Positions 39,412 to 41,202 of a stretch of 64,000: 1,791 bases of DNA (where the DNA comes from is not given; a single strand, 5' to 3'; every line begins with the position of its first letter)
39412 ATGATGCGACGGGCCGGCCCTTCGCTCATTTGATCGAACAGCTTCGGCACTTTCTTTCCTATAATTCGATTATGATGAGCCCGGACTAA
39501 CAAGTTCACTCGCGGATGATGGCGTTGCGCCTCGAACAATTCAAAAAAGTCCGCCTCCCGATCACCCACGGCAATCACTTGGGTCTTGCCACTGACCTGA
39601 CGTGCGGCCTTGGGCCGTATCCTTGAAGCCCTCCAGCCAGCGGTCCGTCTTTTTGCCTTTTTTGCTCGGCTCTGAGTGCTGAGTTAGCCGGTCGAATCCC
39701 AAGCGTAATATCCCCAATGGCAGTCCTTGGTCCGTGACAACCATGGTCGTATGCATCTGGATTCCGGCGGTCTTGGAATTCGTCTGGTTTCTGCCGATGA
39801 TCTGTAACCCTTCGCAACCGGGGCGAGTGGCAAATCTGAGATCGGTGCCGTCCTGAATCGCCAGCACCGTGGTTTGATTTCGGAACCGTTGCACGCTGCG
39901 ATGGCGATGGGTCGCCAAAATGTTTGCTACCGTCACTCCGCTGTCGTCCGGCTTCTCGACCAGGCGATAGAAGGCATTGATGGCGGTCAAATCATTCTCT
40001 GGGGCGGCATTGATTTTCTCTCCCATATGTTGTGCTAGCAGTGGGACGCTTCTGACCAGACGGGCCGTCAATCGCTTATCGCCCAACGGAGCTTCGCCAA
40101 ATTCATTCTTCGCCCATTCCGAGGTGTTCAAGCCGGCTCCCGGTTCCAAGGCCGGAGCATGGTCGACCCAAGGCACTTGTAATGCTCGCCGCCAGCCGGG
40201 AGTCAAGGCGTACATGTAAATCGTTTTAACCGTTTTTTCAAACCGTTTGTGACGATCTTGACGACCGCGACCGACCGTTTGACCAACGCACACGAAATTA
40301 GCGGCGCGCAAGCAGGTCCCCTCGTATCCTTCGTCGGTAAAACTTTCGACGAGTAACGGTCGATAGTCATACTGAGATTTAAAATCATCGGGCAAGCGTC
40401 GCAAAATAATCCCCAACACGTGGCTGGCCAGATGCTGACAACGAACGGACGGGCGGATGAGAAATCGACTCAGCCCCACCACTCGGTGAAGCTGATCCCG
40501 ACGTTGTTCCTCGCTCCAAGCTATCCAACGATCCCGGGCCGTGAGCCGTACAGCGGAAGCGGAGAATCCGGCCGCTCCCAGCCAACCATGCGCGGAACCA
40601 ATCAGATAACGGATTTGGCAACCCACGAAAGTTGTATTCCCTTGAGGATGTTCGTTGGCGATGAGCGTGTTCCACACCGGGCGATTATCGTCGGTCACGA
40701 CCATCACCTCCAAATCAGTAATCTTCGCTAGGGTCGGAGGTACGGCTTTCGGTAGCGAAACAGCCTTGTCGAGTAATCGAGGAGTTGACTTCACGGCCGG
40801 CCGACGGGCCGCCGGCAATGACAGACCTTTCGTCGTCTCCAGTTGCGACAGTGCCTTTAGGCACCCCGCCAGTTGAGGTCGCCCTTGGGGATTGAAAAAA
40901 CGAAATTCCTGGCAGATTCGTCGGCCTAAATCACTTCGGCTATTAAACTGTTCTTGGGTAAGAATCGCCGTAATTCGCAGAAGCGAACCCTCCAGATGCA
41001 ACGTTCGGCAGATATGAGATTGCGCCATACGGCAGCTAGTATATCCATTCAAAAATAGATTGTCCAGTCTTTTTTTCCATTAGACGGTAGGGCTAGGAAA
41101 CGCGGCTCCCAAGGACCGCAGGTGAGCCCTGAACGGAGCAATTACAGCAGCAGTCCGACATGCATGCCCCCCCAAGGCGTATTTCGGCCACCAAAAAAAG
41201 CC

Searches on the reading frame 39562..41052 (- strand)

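Call 5: search_protein_families(library=pfam, proteins=[window:39562-41052:-], max_evalue=0.01)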
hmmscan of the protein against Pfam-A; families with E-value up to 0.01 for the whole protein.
window:39562-41052:- (496 aa): 2 families
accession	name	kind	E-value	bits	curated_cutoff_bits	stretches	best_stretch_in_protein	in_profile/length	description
PF14236.12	DruA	-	5.5e-27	95.1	27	1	108-271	44-229/297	Druantia protein DruA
PF14706.11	Tnp_DNA_bind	-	1.5e-09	37.9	24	1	312-367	1-55/58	Transposase DNA-binding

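Call 6: search_protein_families(library=ncbifam, proteins=[window:39562-41052:-], max_evalue=0.01)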
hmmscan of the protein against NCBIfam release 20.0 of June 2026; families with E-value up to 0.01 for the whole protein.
window:39562-41052:- (496 aa): 2 families
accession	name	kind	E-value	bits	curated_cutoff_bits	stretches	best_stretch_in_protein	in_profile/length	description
NF033590.1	transpos_IS4_3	equivalog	6.5e-13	48.4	160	1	362-481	3-126/405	IS4 family transposase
NF049926.2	IS4_FS_Nterm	equivalog_domain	9.5e-07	28.4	27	1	312-348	2-38/58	IS4/Tn5 family transposase DNA-binding protein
